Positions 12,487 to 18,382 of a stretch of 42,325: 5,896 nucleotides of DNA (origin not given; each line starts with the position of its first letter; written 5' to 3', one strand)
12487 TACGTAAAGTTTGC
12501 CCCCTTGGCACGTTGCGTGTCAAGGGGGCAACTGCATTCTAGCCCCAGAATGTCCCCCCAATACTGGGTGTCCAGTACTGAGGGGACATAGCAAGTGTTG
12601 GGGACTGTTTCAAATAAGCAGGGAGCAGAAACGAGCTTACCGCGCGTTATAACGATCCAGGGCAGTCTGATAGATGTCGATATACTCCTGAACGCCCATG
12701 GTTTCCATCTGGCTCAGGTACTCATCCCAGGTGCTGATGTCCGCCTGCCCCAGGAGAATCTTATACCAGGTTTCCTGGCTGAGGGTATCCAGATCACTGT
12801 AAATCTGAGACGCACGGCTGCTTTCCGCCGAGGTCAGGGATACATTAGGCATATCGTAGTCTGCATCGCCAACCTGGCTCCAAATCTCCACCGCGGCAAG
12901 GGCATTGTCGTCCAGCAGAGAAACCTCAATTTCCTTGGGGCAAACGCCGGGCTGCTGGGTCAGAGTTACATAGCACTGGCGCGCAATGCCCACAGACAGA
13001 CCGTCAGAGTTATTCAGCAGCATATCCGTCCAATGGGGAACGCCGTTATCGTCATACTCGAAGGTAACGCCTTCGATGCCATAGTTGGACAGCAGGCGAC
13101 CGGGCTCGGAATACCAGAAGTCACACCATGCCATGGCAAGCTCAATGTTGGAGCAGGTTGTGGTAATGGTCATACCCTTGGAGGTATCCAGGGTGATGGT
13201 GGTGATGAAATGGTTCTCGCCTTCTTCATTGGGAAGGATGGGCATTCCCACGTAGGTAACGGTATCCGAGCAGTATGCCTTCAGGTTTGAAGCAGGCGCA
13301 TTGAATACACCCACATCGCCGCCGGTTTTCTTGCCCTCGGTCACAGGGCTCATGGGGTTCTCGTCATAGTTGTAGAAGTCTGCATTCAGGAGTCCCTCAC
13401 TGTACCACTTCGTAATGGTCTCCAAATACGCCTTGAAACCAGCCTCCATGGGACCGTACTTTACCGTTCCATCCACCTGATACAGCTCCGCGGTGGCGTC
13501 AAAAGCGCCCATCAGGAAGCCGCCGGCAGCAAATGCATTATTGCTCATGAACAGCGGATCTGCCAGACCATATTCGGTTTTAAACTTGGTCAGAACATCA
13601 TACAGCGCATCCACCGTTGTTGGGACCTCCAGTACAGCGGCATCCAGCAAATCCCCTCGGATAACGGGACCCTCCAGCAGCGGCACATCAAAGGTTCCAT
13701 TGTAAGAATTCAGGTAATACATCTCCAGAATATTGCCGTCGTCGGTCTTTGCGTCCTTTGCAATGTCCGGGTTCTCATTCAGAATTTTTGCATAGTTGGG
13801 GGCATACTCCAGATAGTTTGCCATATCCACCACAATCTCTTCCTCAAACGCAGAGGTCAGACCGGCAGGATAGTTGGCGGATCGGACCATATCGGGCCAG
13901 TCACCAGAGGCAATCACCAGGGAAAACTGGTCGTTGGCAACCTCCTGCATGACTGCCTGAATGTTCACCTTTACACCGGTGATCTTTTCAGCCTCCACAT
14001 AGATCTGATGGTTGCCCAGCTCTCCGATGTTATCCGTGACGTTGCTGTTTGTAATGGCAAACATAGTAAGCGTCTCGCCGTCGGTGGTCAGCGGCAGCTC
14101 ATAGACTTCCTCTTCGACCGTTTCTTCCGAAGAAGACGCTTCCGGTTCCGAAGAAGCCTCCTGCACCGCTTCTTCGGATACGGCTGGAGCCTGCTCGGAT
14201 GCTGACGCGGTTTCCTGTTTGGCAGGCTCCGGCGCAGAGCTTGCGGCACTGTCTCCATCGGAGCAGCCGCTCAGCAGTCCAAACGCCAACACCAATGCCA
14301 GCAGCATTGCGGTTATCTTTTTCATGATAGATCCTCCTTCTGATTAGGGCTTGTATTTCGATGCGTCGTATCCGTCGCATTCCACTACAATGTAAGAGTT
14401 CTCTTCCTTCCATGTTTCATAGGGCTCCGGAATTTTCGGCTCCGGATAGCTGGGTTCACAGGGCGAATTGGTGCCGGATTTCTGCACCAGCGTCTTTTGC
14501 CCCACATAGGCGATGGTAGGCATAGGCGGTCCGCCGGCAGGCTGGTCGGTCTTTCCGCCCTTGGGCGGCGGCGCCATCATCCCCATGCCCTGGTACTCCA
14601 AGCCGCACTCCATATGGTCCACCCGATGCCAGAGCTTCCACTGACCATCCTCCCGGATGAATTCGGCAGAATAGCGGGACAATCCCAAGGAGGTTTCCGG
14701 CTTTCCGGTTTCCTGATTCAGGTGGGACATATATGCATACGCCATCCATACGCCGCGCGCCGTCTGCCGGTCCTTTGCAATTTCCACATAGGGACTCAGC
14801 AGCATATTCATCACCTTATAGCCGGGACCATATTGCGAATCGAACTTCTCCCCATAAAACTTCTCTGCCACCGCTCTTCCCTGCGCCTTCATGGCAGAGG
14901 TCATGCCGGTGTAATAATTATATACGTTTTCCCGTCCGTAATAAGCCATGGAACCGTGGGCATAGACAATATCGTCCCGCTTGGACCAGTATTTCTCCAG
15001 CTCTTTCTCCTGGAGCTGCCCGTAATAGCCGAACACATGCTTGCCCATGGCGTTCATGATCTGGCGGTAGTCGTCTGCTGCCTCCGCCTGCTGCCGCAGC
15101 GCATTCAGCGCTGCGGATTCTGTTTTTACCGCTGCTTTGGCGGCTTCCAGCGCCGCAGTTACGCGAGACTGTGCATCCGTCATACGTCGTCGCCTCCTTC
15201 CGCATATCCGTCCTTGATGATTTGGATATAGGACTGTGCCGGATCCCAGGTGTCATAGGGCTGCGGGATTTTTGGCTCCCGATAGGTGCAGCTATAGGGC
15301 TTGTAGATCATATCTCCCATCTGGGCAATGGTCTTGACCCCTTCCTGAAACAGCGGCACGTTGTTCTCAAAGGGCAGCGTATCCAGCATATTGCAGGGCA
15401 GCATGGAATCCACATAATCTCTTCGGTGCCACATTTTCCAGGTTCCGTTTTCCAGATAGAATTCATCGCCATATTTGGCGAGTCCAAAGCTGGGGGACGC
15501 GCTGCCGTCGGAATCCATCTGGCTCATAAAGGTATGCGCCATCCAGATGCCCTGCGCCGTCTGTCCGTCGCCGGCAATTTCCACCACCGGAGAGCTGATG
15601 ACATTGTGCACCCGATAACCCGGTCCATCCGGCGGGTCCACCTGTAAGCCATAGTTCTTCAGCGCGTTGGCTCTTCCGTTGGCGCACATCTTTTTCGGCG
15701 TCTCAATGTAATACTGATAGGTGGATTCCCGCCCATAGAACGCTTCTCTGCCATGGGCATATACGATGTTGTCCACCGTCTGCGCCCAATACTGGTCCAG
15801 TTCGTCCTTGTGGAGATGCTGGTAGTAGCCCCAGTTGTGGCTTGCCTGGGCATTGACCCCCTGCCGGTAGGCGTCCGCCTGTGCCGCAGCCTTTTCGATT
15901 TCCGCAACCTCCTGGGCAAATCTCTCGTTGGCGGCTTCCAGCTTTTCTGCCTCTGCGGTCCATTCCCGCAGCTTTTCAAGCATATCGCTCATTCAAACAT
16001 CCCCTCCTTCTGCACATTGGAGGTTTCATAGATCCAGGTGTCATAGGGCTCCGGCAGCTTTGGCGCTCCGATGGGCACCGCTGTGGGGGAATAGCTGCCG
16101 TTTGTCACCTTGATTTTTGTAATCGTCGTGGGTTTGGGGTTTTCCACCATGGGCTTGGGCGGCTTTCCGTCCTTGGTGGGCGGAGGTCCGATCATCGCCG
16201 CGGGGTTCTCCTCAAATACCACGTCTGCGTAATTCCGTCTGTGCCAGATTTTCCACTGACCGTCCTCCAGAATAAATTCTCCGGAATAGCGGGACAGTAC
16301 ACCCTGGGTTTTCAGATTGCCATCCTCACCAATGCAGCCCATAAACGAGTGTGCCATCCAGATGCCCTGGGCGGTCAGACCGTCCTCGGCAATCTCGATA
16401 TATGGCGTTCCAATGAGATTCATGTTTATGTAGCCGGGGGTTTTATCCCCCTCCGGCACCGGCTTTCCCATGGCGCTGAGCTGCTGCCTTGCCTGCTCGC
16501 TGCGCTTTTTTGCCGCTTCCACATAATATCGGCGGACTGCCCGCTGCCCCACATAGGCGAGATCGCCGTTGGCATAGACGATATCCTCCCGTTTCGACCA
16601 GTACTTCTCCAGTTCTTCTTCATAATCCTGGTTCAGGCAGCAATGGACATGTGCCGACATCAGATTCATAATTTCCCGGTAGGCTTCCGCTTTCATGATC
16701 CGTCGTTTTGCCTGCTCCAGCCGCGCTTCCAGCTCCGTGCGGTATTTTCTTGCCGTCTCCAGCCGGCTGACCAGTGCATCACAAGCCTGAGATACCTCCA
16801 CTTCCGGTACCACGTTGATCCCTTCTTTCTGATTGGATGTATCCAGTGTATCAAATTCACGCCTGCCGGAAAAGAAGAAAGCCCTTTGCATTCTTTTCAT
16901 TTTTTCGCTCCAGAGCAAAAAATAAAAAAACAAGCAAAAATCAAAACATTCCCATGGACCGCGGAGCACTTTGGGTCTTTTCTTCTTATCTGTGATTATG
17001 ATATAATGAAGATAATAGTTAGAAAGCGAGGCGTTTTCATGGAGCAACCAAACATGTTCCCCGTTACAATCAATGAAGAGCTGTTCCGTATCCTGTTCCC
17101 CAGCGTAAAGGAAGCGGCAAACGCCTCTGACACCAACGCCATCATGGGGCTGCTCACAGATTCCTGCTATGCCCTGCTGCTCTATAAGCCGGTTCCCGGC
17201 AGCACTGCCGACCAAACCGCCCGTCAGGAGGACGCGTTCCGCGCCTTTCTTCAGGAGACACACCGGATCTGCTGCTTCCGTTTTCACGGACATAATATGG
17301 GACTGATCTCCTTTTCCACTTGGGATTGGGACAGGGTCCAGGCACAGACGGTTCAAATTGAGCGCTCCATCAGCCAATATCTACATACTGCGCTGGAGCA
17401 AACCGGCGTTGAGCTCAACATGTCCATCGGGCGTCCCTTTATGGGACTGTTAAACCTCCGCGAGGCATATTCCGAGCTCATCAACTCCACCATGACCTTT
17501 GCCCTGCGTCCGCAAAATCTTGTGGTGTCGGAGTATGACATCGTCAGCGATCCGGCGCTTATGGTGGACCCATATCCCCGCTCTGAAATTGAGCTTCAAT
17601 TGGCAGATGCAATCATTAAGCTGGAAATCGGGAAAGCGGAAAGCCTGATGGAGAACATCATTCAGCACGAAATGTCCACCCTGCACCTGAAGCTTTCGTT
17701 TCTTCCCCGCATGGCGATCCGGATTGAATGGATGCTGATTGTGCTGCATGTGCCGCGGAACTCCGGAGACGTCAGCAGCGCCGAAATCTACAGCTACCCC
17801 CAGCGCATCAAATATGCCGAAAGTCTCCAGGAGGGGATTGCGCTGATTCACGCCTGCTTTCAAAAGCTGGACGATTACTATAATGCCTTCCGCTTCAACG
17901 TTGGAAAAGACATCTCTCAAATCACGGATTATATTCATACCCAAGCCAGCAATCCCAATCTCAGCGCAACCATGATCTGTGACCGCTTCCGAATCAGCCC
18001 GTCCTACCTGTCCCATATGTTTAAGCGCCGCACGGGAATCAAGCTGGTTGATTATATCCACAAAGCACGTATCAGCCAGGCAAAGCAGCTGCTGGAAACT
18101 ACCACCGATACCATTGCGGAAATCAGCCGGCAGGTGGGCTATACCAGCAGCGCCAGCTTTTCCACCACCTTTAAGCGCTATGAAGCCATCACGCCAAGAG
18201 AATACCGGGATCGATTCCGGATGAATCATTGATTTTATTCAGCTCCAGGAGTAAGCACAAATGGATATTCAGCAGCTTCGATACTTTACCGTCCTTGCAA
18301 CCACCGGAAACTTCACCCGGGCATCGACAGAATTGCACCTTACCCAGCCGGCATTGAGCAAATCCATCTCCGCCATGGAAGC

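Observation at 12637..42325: Five-fold iterated module of orphan solute-binding lipoprotein, NTF2/SnoaL-like paralogs and a dedicated regulator, with no importer membrane components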

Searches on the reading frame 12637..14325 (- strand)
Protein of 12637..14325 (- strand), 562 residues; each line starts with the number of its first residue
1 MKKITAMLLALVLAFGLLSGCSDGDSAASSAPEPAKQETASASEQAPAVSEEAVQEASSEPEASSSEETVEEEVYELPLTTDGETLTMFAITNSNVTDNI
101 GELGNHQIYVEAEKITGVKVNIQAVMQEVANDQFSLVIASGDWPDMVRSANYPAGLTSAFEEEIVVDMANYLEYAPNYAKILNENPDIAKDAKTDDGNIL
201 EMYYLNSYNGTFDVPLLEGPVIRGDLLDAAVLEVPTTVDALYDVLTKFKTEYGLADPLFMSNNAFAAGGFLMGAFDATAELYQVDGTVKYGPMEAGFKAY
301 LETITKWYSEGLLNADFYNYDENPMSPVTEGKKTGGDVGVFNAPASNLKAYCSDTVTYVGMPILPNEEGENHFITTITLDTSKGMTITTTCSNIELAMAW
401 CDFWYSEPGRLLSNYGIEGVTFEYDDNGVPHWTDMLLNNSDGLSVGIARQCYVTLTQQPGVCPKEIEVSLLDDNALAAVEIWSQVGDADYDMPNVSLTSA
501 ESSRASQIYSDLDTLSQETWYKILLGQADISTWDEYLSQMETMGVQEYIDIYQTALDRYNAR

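Call 5: search_protein_families(library=pfam, proteins=[window:12637-14325:-], max_evalue=0.1)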
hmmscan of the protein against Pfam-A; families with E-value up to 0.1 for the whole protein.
window:12637-14325:- (562 aa): 1 family
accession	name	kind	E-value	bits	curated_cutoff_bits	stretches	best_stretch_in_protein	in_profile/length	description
PF13416.11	SBP_bac_8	-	8.7e-10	39.3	27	1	111-408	5-247/279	Bacterial extracellular solute-binding protein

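Call 46: search_protein_families(library=ncbifam, proteins=[window:12637-14325:-], max_evalue=0.01)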
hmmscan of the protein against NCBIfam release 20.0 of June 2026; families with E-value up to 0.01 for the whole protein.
window:12637-14325:- (562 aa): 0 families

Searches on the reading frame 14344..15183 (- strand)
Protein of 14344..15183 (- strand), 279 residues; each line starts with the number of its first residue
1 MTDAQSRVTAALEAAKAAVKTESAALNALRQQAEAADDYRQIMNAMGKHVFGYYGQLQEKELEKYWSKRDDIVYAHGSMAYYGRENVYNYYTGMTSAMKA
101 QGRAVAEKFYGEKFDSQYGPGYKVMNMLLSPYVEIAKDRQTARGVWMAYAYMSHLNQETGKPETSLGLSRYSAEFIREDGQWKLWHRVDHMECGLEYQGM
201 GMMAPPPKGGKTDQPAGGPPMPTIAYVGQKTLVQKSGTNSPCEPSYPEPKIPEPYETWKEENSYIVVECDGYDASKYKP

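Call 4: search_protein_families(library=pfam, proteins=[window:14344-15183:-], max_evalue=0.1)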
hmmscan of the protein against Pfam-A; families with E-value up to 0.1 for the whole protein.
window:14344-15183:- (279 aa): 3 families
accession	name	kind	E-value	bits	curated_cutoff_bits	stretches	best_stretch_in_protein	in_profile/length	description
PF13577.12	SnoaL_4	-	1.4e-08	35.3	24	1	61-187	27-125/126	SnoaL-like domain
PF13474.12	SnoaL_3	-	0.021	15.6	22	0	161-187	87-114/121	SnoaL-like domain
PF22054.2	BVU_2266-like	-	0.062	13.1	27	1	13-93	83-159/237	BVU_2266-like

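Call 46: search_protein_families(library=ncbifam, proteins=[window:14344-15183:-], max_evalue=0.01)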
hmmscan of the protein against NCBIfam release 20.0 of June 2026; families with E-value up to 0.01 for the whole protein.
window:14344-15183:- (279 aa): 0 families

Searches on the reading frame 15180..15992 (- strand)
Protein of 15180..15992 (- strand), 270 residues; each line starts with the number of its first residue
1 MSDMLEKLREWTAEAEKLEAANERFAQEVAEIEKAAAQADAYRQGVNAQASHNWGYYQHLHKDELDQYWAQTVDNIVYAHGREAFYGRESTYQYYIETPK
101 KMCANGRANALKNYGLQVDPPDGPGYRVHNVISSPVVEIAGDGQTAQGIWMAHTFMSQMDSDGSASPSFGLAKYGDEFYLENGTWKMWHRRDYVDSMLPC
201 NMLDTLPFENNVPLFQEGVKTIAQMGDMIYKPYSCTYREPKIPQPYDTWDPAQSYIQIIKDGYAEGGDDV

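Call 4: search_protein_families(library=pfam, proteins=[window:15180-15992:-], max_evalue=0.1)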
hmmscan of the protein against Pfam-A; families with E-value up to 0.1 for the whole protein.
window:15180-15992:- (270 aa): 1 family
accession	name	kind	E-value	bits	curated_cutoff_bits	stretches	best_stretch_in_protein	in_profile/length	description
PF13577.12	SnoaL_4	-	3e-07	30.9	24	1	122-191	65-126/126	SnoaL-like domain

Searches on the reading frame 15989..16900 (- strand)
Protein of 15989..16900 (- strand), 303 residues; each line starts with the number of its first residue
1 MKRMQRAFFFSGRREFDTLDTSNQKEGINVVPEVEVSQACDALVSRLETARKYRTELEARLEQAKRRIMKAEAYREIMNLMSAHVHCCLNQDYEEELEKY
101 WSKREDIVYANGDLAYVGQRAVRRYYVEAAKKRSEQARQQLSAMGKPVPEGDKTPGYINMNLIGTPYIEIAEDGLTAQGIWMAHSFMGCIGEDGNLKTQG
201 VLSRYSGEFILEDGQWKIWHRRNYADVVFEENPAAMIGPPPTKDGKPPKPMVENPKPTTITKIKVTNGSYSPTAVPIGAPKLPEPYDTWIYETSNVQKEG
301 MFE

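Call 4: search_protein_families(library=pfam, proteins=[window:15989-16900:-], max_evalue=0.1)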
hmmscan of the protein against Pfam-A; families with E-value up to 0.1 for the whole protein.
window:15989-16900:- (303 aa): 4 families
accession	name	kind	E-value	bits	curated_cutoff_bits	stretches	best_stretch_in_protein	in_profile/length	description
PF13577.12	SnoaL_4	-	2.4e-09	37.7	24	1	71-222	3-126/126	SnoaL-like domain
PF13474.12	SnoaL_3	-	0.016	16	22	0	180-220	75-113/121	SnoaL-like domain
PF17150.9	CHASE6_C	-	0.041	14.9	27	1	35-73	17-52/80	C-terminal domain of two-partite extracellular sensor domain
PF24627.1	PUMA_CC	-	0.057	13.9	30.1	0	39-73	16-50/74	PUMA coiled-coil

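Call 46: search_protein_families(library=ncbifam, proteins=[window:15989-16813:-], max_evalue=0.01)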
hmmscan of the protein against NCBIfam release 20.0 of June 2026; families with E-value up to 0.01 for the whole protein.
window:15989-16813:- (274 aa): 0 families

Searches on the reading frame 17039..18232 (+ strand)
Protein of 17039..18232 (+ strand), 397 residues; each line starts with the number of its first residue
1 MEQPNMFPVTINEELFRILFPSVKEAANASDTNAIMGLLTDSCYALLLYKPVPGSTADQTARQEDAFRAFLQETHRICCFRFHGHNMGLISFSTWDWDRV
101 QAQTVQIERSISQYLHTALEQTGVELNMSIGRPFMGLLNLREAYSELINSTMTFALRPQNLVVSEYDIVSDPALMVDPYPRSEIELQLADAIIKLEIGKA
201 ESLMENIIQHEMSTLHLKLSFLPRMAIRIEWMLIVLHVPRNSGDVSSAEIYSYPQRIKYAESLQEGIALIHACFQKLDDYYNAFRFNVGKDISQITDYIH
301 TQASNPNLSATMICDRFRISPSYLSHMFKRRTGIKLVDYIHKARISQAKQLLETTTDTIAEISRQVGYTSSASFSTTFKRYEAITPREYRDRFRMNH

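Call 6: search_protein_families(library=pfam, proteins=[window:17039-18232:+], max_evalue=0.01)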
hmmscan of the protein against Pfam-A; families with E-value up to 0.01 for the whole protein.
window:17039-18232:+ (397 aa): 2 families
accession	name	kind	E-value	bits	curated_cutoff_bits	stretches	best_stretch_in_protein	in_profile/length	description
PF12833.13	HTH_18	-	1.5e-21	76.9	33.6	1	313-392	1-80/80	Helix-turn-helix domain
PF00165.29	HTH_AraC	-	3.8e-14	52.8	26.6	2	353-390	2-41/42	Bacterial regulatory helix-turn-helix proteins, AraC family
